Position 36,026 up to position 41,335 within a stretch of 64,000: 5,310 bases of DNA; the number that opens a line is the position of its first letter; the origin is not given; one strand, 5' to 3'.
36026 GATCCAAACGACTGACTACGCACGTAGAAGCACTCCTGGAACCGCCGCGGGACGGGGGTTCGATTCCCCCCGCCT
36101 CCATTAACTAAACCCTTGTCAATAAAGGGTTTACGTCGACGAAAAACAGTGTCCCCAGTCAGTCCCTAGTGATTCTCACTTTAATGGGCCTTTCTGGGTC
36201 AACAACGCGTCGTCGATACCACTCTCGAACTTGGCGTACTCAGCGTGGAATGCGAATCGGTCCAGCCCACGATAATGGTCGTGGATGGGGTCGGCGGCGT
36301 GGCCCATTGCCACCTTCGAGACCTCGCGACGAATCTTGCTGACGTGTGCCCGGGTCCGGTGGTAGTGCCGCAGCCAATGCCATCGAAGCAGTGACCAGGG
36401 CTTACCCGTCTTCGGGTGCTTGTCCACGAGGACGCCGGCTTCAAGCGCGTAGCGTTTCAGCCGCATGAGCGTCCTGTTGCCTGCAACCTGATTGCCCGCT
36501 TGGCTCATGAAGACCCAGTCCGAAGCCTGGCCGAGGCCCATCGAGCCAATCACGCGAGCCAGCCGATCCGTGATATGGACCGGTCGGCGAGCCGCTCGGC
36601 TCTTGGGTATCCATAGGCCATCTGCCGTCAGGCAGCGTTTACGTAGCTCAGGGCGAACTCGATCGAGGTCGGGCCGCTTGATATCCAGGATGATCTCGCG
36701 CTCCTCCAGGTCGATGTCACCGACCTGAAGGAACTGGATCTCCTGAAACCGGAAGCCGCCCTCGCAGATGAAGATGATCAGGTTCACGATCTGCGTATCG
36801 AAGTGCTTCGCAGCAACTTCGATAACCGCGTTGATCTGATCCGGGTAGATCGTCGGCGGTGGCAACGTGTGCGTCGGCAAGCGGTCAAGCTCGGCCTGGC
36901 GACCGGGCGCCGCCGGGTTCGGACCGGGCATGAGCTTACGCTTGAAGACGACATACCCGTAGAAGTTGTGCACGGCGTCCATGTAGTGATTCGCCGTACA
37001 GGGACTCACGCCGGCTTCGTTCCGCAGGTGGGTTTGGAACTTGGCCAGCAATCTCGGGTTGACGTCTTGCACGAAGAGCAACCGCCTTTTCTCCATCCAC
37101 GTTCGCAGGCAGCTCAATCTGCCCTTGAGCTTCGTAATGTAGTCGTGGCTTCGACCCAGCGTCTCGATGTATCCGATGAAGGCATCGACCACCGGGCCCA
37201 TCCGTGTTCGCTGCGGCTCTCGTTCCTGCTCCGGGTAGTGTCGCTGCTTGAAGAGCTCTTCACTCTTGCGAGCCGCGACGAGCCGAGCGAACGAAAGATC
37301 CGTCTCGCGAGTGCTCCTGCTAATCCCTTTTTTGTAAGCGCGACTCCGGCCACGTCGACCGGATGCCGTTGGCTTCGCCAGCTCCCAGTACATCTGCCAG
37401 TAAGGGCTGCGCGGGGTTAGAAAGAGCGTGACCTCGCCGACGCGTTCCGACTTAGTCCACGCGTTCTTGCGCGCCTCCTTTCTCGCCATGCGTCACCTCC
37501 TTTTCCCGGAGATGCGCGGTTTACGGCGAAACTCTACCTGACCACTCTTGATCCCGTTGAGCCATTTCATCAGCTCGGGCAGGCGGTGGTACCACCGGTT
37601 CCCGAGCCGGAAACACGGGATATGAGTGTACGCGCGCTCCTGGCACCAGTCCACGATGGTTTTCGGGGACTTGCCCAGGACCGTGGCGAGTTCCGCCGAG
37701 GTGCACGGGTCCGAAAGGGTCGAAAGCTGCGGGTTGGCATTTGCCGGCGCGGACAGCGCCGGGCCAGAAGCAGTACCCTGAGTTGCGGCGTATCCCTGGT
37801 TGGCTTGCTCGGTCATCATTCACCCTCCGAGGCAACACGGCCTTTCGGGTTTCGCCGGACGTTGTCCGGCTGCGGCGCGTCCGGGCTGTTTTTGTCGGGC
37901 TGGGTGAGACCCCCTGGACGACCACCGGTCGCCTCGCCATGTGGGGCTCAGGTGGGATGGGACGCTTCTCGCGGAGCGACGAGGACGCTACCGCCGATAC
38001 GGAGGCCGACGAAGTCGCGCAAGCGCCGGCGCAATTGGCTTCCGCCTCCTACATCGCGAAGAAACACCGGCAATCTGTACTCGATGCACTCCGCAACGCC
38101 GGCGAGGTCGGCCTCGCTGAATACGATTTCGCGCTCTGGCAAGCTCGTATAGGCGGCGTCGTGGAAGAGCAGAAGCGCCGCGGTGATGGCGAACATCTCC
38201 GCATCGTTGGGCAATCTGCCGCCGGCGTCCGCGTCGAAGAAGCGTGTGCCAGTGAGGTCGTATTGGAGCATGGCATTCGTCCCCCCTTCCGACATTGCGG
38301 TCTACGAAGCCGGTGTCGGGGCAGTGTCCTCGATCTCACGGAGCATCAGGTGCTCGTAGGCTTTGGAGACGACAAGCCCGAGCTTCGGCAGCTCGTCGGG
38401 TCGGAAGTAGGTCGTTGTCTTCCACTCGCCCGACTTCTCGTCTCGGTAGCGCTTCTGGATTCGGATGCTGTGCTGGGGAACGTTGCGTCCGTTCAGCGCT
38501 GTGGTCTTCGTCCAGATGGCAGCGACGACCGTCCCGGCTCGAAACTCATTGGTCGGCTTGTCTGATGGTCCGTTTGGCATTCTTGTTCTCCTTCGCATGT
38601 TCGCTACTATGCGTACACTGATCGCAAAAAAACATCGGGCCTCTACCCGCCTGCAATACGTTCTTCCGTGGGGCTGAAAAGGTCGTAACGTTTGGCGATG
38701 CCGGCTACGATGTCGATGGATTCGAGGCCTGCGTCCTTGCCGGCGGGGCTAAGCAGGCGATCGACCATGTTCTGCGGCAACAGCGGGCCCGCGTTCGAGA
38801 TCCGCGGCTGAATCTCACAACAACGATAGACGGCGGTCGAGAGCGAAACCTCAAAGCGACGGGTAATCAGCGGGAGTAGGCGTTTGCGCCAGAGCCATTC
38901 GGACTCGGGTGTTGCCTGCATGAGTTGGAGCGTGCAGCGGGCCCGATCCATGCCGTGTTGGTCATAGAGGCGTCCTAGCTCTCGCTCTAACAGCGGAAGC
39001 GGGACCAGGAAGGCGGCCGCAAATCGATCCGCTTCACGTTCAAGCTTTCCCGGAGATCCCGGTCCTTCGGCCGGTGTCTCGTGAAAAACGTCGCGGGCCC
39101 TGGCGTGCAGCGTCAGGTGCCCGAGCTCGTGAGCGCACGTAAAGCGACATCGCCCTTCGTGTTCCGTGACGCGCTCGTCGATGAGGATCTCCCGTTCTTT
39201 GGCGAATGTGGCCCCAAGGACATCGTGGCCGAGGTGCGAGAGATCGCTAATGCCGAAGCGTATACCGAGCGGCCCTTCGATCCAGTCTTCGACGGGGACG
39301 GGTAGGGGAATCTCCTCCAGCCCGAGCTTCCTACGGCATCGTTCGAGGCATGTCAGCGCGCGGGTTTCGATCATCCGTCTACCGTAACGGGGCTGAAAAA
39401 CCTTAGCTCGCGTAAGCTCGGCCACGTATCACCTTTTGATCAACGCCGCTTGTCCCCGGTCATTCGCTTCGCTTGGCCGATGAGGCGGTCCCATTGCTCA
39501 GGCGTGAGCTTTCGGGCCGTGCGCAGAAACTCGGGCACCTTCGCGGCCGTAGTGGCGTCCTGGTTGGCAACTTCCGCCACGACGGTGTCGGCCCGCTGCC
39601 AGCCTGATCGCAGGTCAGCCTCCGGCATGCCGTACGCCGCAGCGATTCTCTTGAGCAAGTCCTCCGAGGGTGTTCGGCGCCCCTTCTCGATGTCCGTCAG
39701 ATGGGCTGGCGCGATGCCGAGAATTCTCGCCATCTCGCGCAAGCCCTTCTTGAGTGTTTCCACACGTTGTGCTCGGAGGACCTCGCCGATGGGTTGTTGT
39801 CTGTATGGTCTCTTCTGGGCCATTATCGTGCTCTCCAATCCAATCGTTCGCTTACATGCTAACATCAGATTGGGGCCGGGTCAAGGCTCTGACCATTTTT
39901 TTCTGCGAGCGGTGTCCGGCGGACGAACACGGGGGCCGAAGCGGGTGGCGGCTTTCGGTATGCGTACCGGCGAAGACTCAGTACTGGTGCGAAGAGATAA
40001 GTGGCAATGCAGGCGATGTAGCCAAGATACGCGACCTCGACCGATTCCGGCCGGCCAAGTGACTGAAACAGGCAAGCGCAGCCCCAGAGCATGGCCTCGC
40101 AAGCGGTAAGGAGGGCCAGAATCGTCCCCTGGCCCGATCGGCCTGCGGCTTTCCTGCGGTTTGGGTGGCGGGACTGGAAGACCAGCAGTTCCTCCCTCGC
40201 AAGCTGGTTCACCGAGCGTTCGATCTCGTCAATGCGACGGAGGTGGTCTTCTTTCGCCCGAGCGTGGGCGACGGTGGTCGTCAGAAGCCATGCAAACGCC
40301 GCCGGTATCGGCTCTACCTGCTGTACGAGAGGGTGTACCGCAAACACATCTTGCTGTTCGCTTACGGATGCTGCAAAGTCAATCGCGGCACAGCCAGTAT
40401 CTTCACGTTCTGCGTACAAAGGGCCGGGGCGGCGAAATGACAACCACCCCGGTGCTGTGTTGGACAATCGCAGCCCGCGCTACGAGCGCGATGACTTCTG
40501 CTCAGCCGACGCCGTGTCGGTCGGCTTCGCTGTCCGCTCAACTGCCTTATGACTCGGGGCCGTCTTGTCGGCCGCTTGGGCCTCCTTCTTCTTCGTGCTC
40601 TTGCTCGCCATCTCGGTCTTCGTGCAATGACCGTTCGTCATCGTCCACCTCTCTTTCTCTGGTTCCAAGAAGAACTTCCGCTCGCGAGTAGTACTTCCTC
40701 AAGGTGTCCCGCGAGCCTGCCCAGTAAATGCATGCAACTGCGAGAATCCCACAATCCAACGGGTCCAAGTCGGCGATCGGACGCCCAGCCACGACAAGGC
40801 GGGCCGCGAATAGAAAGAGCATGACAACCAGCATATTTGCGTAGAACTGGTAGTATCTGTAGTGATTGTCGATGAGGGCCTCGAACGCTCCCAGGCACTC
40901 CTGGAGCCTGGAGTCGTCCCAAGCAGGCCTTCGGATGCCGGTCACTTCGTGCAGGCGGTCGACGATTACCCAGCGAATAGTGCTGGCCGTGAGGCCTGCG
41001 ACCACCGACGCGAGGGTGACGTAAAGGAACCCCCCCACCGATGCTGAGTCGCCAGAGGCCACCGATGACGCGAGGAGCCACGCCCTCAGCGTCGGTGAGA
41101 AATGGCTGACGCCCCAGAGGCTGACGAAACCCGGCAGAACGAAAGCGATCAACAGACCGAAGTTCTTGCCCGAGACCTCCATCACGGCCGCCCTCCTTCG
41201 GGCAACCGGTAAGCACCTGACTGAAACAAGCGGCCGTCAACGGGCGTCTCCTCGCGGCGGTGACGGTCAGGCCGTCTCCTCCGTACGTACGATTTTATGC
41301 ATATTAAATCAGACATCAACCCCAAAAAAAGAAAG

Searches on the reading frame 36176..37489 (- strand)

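Call 16: search_protein_families(library=pfam, proteins=[window:36176-37489:-], max_evalue=0.01)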
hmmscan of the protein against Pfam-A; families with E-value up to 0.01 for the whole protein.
window:36176-37489:- (437 aa): 1 family
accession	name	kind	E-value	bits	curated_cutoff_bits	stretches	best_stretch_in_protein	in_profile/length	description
PF00589.27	Phage_integrase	-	2.7e-08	34.2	27.1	1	214-407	3-166/172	Phage integrase family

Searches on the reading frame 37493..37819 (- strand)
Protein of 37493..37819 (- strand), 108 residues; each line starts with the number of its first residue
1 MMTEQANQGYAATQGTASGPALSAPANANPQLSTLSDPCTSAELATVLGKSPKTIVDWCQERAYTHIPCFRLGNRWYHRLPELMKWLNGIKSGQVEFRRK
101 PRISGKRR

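Call 16: search_protein_families(library=pfam, proteins=[window:37493-37819:-], max_evalue=0.01)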
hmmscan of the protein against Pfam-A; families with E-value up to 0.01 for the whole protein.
window:37493-37819:- (108 aa): 1 family
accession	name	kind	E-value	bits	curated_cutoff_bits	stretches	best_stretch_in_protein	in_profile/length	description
PF12728.13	HTH_17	-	2.1e-07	31.5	27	1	40-88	3-48/51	Helix-turn-helix domain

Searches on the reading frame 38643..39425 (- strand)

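Call 16: search_protein_families(library=pfam, proteins=[window:38643-39425:-], max_evalue=0.01)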
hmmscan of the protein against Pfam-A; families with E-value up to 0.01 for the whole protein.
window:38643-39425:- (260 aa): 1 family
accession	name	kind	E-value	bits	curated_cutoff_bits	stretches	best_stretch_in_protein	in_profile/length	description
PF06114.19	Peptidase_M78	-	2.9e-12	46.9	22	1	71-201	22-121/123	IrrE N-terminal-like domain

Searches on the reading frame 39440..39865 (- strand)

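Call 16: search_protein_families(library=pfam, proteins=[window:39440-39865:-], max_evalue=0.01)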
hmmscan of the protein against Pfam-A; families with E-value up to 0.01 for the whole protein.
window:39440-39865:- (141 aa): 4 families
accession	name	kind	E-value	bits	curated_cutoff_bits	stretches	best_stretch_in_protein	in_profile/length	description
PF13560.12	HTH_31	-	2e-10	41.3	27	1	27-86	3-62/64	Helix-turn-helix domain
PF01381.28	HTH_3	-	5.4e-10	39.6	23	1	42-85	12-55/55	Helix-turn-helix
PF12844.13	HTH_19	-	1.4e-06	28.6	30.2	1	37-85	10-58/64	Helix-turn-helix domain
PF13443.12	HTH_26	-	0.0066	17.1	22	0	43-85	14-57/63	Cro/C1-type HTH DNA-binding domain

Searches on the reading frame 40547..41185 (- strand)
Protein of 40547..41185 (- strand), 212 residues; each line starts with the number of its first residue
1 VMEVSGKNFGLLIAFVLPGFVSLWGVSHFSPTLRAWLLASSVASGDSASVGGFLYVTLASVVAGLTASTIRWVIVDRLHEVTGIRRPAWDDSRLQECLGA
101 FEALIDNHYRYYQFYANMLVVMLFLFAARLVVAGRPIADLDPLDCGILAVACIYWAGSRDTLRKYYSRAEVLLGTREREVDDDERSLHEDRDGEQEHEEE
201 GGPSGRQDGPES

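Call 16: search_protein_families(library=pfam, proteins=[window:40547-41185:-], max_evalue=0.01)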
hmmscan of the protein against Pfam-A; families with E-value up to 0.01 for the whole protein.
window:40547-41185:- (212 aa): 1 family
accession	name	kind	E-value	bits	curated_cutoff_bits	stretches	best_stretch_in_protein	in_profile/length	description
PF19560.4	DUF6082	-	0.001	19.1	26.7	1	87-124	52-89/163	Family of unknown function (DUF6082)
